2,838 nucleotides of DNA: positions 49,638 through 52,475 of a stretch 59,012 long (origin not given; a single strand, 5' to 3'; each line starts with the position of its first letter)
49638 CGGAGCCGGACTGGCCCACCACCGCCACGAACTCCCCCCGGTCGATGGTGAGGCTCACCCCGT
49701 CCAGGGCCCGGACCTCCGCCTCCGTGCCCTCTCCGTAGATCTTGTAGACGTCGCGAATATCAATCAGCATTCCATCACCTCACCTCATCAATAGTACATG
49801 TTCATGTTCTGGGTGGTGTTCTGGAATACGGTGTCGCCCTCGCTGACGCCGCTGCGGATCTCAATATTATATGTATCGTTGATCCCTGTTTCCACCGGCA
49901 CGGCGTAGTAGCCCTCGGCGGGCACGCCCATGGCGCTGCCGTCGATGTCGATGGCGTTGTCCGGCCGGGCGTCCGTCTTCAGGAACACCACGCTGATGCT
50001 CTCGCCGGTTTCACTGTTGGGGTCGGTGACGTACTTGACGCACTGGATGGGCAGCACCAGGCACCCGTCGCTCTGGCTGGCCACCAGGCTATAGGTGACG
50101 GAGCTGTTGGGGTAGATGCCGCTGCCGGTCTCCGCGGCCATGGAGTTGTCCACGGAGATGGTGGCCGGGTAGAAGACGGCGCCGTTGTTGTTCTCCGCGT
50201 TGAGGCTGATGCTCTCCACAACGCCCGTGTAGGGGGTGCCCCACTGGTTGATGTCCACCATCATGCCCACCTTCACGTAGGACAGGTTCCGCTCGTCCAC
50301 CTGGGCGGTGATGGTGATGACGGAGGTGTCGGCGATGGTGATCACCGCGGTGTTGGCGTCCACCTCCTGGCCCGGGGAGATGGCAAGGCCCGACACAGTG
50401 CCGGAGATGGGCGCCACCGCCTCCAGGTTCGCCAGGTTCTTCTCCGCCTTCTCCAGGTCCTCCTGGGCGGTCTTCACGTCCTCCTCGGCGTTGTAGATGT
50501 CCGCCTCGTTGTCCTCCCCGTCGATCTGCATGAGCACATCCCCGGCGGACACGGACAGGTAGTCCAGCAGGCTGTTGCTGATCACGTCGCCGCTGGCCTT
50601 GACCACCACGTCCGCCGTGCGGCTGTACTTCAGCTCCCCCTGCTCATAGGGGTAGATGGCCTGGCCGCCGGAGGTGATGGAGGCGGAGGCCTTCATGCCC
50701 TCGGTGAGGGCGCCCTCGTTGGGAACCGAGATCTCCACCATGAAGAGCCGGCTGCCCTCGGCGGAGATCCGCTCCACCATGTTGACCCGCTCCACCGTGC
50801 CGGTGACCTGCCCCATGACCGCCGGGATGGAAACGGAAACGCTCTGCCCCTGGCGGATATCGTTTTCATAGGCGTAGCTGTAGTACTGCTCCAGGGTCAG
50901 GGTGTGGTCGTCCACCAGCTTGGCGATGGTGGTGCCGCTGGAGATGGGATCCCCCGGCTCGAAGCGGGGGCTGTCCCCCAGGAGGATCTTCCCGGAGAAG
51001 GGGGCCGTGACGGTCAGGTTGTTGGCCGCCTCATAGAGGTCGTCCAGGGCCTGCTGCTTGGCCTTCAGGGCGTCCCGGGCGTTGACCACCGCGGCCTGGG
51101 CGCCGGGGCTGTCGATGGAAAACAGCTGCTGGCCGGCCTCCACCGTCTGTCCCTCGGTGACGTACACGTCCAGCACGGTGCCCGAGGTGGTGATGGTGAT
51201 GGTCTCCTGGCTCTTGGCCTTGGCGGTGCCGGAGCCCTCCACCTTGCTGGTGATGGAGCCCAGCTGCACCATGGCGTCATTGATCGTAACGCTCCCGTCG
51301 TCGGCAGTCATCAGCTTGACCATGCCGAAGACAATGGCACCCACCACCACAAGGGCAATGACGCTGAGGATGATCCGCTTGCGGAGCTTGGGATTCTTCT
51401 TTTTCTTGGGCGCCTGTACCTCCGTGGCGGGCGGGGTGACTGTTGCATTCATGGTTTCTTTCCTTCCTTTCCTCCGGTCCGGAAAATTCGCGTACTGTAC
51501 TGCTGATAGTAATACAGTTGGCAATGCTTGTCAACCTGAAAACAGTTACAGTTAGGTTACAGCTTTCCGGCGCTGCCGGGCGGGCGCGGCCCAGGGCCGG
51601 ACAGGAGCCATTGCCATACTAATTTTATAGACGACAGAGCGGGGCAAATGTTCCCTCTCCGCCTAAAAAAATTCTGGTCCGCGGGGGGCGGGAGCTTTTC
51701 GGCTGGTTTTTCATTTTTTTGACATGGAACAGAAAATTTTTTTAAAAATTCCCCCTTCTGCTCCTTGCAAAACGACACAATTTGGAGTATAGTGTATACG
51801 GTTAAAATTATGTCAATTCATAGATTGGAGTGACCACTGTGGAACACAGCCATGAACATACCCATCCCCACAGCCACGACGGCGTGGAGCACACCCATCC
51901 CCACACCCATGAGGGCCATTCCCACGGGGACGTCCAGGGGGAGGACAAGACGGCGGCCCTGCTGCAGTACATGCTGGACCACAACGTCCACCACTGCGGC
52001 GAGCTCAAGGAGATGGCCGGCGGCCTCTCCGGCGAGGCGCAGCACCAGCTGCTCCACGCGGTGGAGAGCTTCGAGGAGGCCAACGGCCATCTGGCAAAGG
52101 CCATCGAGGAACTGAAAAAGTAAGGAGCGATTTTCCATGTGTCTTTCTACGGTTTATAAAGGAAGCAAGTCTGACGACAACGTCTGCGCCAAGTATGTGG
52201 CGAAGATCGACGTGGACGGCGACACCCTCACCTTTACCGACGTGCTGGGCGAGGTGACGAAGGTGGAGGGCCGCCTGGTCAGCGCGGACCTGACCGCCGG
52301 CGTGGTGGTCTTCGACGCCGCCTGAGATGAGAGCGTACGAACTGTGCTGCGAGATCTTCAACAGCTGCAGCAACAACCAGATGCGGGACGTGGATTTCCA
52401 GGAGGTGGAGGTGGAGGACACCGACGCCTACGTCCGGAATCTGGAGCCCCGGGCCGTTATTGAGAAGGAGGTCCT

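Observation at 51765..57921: One-carbon/corrinoid operon with two or three nickel-handling genes but no acetyl-CoA synthase or CODH gene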

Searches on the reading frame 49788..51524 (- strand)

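Call 47: search_protein_families(library=pfam, proteins=[window:49788-51524:-], max_evalue=0.00001)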
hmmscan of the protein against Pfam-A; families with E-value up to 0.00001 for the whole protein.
window:49788-51524:- (578 aa): 5 families
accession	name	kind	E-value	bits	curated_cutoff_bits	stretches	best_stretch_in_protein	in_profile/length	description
PF13437.12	HlyD_3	-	1.1e-26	94.1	22.2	2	370-461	3-96/106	HlyD family secretion protein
PF16576.10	HlyD_D23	-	2.6e-21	76.3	30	1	355-431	97-173/214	Barrel-sandwich domain of CusB or HlyD membrane-fusion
PF13533.13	Biotin_lipoyl_2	-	2.4e-08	34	29.8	1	113-138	7-32/32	Biotin-lipoyl like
PF00364.28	Biotin_lipoyl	-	7.8e-07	29.3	22.1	0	104-137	40-73/73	Biotin-requiring enzyme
PF12700.13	HlyD_2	-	4e-06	26.3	25.1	0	42-163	3-117/416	HlyD family secretion protein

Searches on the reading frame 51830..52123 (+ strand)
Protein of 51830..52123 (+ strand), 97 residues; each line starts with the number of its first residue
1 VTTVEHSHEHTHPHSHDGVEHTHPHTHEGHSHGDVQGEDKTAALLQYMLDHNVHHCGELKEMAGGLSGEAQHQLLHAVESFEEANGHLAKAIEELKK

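Call 3: search_protein_families(library=pfam, proteins=[window:51830-52123:+], max_evalue=0.01)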
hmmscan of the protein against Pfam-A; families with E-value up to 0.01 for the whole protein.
window:51830-52123:+ (97 aa): 0 families

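Call 4: search_protein_families(library=ncbifam, proteins=[window:51830-52123:+], max_evalue=0.01)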
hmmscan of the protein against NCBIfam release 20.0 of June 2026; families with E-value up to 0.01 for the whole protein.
window:51830-52123:+ (97 aa): 0 families

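Call 43: search_protein_families(library=pfam, proteins=[window:51830-52123:+], max_evalue=5)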
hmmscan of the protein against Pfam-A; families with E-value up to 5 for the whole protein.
window:51830-52123:+ (97 aa): 2 families
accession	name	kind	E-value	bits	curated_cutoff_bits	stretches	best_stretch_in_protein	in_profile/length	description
PF14662.11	KASH_CCD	-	0.07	13.5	43.3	1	70-97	23-50/191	Coiled-coil region of CCDC155 or KASH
PF00170.26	bZIP_1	-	0.17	12.5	27.6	1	70-97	27-54/64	bZIP transcription factor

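Call 64: search_solved_structures(query=window:51830-52120:+, max_evalue=10)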
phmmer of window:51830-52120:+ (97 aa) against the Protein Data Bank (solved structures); distinct sequences matched with E-value up to 10: 1.
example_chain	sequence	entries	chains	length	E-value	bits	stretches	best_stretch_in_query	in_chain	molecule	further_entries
9u78_A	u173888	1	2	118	0.73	13.8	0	43-90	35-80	Single Chain Protein of De Novo Designed Helix Bundles-4EH2 with KDPV Loop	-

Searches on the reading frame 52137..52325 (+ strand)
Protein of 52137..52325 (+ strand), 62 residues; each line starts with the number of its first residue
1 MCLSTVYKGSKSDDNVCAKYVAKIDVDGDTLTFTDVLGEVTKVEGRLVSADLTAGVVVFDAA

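Call 3: search_protein_families(library=pfam, proteins=[window:52137-52325:+], max_evalue=0.01)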
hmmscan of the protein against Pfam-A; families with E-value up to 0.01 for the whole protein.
window:52137-52325:+ (62 aa): 1 family
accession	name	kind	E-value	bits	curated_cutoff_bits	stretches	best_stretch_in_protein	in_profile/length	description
PF10133.14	CooT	-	6.8e-14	52.4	27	1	1-58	1-58/60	CO dehydrogenase accessory protein CooT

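Call 4: search_protein_families(library=ncbifam, proteins=[window:52137-52325:+], max_evalue=0.01)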
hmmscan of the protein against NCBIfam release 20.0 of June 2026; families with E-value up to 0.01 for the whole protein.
window:52137-52325:+ (62 aa): 0 families

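Call 65: search_solved_structures(query=window:52137-52322:+, max_evalue=1, show_alignments=2)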
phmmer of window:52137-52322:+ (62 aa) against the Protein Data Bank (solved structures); distinct sequences matched with E-value up to 1: 0.
